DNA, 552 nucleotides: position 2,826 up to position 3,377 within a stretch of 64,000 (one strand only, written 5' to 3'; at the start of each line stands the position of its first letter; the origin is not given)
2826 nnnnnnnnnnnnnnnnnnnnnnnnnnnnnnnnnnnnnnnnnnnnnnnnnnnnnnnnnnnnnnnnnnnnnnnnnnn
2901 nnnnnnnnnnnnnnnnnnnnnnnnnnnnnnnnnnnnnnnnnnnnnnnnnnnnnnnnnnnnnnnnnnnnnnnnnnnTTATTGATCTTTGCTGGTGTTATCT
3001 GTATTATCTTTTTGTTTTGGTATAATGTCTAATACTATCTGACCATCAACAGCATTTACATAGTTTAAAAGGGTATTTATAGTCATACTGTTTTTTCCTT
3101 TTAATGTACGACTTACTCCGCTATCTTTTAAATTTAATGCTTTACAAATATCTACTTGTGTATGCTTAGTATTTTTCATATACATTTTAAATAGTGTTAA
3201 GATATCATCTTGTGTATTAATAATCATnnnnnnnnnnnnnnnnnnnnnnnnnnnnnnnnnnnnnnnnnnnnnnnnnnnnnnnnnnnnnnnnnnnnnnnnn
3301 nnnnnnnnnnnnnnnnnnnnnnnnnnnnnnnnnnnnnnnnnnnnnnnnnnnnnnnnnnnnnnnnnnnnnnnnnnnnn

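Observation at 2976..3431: Repressor/operator switch: XRE-HTH gene with three copies of the half-palindrome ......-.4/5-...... overlapping its own promoter and two duplicated rightward promoters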

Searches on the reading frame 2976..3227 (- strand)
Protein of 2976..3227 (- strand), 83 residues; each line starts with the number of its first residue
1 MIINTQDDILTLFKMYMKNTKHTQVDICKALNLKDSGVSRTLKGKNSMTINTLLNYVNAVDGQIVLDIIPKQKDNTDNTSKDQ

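Call 5: search_protein_families(library=pfam, proteins=[window:2976-3227:-], max_evalue=0.1)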
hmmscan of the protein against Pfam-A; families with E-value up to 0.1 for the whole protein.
window:2976-3227:- (83 aa): 4 families
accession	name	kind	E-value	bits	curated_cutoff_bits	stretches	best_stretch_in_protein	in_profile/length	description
PF13744.12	HTH_37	-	0.00081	19.6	27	1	16-68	26-79/80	Helix-turn-helix domain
PF13463.12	HTH_27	-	0.0075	17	22.2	1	6-43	3-40/68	Winged helix DNA-binding domain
PF12802.13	MarR_2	-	0.014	16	27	1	19-43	18-42/61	MarR family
PF21852.1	DUF6911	-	0.067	13.4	24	1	40-74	17-51/128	Family of unknown function (DUF6911)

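Call 10: find_related_loci(query=window:2976-3227:-, collection=viral_contigs, flank=6000)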
Query window:2976-3227:- (83 aa) in viral_contigs; peptide patterns used: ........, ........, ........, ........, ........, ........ (x = any residue, [..] = any of these).
15 stretches matched a pattern; 9 encode a relative of the query (tblastn E <= 1e-3); 9 distinct loci.
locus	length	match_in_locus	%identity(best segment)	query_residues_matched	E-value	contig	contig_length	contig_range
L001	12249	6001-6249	100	1-83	2e-51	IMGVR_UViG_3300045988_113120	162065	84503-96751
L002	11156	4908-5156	100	1-83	2e-51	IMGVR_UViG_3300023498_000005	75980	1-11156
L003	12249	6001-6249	100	1-83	2e-51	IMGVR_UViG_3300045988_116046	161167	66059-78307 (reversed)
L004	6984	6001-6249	100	1-83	2e-51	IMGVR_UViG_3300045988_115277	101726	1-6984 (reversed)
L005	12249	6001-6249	99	1-83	9e-51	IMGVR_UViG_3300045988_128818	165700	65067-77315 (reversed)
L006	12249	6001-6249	98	1-83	2e-50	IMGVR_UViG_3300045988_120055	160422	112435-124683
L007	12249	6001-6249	99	1-83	1e-50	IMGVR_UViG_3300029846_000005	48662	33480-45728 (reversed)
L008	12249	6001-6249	98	1-83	5e-50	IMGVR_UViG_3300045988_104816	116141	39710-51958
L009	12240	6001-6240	96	1-83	1e-47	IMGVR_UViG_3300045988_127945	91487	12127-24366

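Call 23: find_homologous_proteins(query=window:2976-3227:-, max_evalue=0.01)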
Query window:2976-3227:- (83 aa): 2 proteins with E <= 0.01 among 2 candidates.
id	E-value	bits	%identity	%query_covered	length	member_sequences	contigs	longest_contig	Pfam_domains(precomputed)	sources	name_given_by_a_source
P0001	3.6e-41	156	93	100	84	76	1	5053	-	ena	-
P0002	2.9e-34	134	85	90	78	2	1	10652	-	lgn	-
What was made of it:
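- Tried and rejected: Word-indexed protein search: found only 85-93% identical relatives (call 23).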

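Call 25: find_encoding_contigs(protein=P0002, flank=8000, max_places=4)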
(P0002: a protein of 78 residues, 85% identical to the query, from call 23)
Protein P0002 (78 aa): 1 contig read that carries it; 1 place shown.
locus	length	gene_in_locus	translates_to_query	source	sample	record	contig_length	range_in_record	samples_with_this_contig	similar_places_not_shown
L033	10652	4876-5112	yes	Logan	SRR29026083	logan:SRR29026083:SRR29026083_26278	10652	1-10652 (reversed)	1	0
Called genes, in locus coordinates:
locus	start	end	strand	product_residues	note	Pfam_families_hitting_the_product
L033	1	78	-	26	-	?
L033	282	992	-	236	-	-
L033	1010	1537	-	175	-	PF07275:ArdA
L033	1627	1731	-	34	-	-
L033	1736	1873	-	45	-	-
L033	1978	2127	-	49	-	-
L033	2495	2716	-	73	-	PF01381:HTH_3, PF13443:HTH_26 (weak)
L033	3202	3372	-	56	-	-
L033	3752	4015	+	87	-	PF13744:HTH_37 (weak), PF01381:HTH_3 (weak)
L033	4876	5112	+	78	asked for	-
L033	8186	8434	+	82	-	-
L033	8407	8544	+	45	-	-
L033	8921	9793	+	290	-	-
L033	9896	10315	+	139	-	-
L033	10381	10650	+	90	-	?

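Call 26: find_encoding_contigs(protein=P0001, flank=5000, max_places=4)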
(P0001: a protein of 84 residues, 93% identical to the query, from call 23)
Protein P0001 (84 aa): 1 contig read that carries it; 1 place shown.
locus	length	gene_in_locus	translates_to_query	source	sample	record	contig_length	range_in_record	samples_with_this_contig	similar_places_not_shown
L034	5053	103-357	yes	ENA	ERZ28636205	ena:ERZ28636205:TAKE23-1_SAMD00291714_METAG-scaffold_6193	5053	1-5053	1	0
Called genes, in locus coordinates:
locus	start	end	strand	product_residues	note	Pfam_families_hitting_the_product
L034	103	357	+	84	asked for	-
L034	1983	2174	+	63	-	-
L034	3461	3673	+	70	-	-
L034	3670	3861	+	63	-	-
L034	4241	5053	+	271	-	?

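Call 31: search_protein_representatives(protein=window:2976-3227:-)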
Query: 83 residues. Proteins with E-value up to 0.001 (for the whole library): 11; up to 1e-10: 5; up to 1e-30: 1. The best 11 are listed.
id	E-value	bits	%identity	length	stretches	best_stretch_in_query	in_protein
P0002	9.1e-35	133.8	84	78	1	1-76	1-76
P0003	1.0e-16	76.6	51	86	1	1-82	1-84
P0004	9.2e-14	67.2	100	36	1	48-83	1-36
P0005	4.1e-12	62.0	43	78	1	1-75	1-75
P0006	1.5e-11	60.2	45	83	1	1-83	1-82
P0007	1.2e-08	51.0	40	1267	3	6-34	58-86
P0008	1.7e-08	50.5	39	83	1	1-79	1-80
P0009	1.0e-06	44.8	39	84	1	2-82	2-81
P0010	5.3e-05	39.4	44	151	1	17-75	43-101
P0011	5.6e-05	39.3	39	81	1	1-72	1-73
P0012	5.7e-04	36.2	38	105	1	19-74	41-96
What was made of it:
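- Tried and rejected: The exhaustive HMMER search was needed and gave just 11 representatives (call 31).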

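Call 34: find_encoding_contigs(protein=P0003, flank=4000, max_places=3)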
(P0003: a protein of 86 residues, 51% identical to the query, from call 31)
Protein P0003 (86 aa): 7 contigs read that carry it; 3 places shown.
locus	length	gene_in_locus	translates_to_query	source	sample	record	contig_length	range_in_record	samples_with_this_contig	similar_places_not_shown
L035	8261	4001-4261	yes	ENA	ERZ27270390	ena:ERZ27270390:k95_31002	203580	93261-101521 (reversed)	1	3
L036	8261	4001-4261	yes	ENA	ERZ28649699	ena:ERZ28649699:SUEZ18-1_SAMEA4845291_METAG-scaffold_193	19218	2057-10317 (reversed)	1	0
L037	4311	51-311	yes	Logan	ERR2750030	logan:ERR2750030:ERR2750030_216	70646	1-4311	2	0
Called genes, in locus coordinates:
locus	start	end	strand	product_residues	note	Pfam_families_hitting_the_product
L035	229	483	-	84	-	-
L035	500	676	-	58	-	-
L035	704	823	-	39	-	-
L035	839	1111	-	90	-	-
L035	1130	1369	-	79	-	-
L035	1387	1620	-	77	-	-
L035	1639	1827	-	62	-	-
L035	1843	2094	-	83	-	-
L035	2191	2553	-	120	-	-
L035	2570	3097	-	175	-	PF07275:ArdA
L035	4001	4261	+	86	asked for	-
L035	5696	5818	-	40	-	-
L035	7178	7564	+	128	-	-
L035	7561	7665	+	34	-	-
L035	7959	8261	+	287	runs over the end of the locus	-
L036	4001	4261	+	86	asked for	-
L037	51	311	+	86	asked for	-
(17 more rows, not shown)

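Call 36: find_encoding_contigs(protein=P0005, flank=4000, max_places=2)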
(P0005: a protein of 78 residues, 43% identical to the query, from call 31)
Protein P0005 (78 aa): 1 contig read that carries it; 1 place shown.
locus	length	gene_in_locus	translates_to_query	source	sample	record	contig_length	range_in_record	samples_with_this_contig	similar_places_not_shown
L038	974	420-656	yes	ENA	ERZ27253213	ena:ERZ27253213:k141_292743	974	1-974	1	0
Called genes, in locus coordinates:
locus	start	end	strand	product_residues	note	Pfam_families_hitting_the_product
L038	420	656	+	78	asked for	PF13744:HTH_37 (weak), PF01381:HTH_3 (weak)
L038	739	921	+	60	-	-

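Call 37: find_encoding_contigs(protein=P0006, flank=4000, max_places=2)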
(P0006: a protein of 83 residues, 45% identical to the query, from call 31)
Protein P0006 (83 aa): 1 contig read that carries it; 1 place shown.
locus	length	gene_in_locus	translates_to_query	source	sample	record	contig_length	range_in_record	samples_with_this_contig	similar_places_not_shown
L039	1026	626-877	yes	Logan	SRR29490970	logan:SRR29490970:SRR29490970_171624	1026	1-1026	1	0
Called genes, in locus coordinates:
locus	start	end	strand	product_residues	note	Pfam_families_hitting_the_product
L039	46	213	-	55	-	-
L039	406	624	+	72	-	-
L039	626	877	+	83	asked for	-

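Call 39: find_encoding_contigs(protein=P0008, flank=4000, max_places=2)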
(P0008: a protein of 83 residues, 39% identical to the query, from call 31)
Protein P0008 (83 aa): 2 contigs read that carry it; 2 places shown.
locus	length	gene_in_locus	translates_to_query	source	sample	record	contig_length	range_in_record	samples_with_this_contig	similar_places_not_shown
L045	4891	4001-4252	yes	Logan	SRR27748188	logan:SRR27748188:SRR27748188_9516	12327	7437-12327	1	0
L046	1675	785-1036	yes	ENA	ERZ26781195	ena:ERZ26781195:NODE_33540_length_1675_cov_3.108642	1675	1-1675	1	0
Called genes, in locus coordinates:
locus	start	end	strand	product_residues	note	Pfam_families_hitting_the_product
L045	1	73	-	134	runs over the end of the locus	PF22147:AcrIC5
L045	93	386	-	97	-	-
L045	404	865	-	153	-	-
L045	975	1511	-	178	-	PF07275:ArdA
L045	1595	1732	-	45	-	-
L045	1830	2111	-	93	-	-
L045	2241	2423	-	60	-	-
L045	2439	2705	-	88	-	-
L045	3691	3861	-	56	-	-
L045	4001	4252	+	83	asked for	PF01381:HTH_3 (weak)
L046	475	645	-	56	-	-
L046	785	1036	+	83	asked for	PF01381:HTH_3 (weak)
